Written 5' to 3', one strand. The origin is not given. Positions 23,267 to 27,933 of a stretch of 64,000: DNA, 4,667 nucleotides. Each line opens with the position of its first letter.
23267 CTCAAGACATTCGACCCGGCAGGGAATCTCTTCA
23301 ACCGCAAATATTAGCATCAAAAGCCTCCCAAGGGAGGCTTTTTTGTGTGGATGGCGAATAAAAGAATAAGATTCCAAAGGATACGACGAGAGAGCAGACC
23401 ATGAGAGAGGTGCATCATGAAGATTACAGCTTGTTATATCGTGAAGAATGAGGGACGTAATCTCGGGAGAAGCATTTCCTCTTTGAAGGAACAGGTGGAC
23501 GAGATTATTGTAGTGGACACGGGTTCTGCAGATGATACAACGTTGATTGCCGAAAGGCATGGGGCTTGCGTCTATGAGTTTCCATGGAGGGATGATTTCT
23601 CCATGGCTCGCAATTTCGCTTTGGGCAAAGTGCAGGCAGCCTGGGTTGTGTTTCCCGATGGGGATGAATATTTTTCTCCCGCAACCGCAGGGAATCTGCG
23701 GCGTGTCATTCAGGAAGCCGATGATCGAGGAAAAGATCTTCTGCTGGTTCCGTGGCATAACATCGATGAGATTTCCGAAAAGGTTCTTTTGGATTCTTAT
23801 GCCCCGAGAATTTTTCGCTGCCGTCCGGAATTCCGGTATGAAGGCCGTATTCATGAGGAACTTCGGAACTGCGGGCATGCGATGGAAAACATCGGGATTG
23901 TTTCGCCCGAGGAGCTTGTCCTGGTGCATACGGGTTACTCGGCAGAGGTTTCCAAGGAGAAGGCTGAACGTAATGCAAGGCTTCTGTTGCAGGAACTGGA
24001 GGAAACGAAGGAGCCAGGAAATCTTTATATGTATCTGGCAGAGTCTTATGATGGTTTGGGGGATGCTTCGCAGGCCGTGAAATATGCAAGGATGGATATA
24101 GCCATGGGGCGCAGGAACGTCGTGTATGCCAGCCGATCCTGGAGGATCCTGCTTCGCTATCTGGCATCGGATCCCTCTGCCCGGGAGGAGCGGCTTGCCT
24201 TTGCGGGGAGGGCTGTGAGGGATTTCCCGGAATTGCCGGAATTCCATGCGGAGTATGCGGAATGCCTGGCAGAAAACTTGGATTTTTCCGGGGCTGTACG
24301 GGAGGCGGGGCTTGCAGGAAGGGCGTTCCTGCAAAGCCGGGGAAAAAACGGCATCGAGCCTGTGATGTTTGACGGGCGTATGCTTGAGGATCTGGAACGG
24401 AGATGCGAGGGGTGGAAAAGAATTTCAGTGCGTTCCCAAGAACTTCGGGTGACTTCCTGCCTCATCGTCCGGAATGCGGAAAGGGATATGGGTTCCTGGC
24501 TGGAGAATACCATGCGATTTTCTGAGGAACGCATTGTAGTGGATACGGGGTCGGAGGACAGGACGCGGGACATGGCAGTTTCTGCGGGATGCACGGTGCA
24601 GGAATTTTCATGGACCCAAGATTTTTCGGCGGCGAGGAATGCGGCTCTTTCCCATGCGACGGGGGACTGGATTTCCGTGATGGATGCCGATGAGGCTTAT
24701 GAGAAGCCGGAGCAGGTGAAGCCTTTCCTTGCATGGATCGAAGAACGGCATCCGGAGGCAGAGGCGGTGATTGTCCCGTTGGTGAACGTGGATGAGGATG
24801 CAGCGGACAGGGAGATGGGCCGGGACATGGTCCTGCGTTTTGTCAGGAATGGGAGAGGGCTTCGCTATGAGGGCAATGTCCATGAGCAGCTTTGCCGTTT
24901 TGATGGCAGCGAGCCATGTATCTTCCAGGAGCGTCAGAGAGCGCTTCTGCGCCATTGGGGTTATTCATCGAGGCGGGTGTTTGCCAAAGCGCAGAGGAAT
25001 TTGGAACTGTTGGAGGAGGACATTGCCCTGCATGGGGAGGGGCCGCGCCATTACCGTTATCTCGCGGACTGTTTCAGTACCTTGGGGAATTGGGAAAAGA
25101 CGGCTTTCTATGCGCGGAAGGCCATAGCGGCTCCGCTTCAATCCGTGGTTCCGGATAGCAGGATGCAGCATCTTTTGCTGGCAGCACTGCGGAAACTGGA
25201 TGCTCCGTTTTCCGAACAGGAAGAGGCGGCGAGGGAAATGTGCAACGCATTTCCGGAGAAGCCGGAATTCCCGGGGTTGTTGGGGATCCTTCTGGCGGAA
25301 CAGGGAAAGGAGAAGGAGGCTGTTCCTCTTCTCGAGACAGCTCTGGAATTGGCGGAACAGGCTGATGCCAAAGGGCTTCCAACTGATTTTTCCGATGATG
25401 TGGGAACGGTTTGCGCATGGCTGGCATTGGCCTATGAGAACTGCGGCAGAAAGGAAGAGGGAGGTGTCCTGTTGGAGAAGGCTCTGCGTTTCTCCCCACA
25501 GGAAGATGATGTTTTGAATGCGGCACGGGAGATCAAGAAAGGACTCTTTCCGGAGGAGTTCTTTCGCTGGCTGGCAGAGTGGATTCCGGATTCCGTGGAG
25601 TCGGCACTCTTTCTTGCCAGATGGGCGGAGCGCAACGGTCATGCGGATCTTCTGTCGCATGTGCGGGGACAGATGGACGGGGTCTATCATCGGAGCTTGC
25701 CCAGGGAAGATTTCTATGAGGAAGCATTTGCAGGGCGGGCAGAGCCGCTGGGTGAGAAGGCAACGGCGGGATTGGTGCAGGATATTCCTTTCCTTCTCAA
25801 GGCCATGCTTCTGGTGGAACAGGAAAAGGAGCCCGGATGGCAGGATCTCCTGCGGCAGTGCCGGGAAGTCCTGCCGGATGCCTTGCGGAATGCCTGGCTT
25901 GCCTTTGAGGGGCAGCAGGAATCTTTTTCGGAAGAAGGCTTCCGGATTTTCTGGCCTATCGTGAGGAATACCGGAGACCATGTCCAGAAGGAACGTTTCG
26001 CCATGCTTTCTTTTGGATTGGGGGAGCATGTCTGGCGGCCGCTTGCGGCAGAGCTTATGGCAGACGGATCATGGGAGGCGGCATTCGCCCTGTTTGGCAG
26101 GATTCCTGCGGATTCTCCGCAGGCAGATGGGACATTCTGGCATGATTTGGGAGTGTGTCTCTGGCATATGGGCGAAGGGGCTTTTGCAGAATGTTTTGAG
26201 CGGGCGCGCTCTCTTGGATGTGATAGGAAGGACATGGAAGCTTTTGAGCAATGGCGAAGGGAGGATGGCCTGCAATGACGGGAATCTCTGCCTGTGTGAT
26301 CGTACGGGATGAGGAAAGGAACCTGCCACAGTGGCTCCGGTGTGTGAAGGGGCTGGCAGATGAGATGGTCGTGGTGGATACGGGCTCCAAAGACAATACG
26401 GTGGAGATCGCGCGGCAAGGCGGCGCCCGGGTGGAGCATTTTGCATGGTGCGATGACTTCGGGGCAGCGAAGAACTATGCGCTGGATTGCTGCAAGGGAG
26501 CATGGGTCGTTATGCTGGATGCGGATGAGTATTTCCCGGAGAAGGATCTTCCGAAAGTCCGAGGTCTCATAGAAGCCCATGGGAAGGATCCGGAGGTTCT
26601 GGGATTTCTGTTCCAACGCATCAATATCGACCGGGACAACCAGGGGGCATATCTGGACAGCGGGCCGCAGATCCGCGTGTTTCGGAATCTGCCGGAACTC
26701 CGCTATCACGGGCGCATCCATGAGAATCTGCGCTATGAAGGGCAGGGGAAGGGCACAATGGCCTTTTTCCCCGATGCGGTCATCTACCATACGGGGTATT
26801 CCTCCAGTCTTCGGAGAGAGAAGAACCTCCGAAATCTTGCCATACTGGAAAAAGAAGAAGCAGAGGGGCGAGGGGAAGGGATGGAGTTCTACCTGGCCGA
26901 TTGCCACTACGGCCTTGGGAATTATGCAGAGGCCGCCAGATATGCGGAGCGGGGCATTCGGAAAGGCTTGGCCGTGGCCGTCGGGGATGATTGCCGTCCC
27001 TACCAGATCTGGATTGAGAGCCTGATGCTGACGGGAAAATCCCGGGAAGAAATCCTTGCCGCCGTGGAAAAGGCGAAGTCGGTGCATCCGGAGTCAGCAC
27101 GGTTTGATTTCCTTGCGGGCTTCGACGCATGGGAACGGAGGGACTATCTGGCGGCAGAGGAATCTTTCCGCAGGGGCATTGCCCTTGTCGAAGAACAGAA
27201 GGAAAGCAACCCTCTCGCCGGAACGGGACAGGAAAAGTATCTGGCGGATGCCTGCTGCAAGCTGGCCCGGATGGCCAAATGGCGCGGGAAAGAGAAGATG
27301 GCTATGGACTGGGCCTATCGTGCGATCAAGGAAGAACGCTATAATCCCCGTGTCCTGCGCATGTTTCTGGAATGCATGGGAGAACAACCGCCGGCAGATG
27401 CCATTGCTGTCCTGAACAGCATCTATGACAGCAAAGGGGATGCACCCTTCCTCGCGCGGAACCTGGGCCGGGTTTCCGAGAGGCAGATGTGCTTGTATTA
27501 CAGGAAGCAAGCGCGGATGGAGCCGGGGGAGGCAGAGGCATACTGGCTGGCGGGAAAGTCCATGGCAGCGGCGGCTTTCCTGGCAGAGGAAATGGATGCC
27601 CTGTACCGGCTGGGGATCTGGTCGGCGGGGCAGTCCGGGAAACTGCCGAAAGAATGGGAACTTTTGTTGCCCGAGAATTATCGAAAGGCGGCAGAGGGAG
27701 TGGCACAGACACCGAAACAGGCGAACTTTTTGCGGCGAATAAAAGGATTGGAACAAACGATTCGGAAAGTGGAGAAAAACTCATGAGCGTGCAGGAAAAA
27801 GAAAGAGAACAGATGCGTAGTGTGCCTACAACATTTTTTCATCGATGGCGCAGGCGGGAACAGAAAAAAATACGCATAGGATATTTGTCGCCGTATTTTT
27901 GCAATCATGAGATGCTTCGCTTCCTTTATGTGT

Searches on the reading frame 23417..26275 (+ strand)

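Call 12: search_protein_families(library=pfam, proteins=[window:23417-26275:+], max_evalue=0.0001)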
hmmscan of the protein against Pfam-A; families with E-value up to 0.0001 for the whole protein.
window:23417-26275:+ (953 aa): 5 families
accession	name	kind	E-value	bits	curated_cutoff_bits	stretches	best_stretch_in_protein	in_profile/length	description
PF00535.33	Glycos_transf_2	-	5.9e-34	117.9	23.3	2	8-115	5-117/168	Glycosyl transferase family 2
PF13704.12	Glyco_tranf_2_4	-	2.3e-10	41.3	27.5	0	352-428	1-84/98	Glycosyl transferase family 2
PF07719.23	TPR_2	-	3.5e-05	24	27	0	622-648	7-33/34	Tetratricopeptide repeat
PF13181.12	TPR_8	-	4.1e-05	23.9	25.7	0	665-695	3-33/34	Tetratricopeptide repeat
PF10111.15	Glyco_tranf_2_2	-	5.1e-05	23.3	27.3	0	27-100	29-108/276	Glycosyltransferase like family 2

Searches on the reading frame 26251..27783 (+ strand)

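Call 10: search_protein_families(library=pfam, proteins=[window:26251-27783:+], max_evalue=0.0001)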
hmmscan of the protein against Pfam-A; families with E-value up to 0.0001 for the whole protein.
window:26251-27783:+ (511 aa): 2 families
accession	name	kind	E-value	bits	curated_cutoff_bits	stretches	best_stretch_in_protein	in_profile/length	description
PF00535.33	Glycos_transf_2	-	5.2e-18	66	23.3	1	13-122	1-118/168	Glycosyl transferase family 2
PF13704.12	Glyco_tranf_2_4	-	3.3e-08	34.4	27.5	1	19-98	1-87/98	Glycosyl transferase family 2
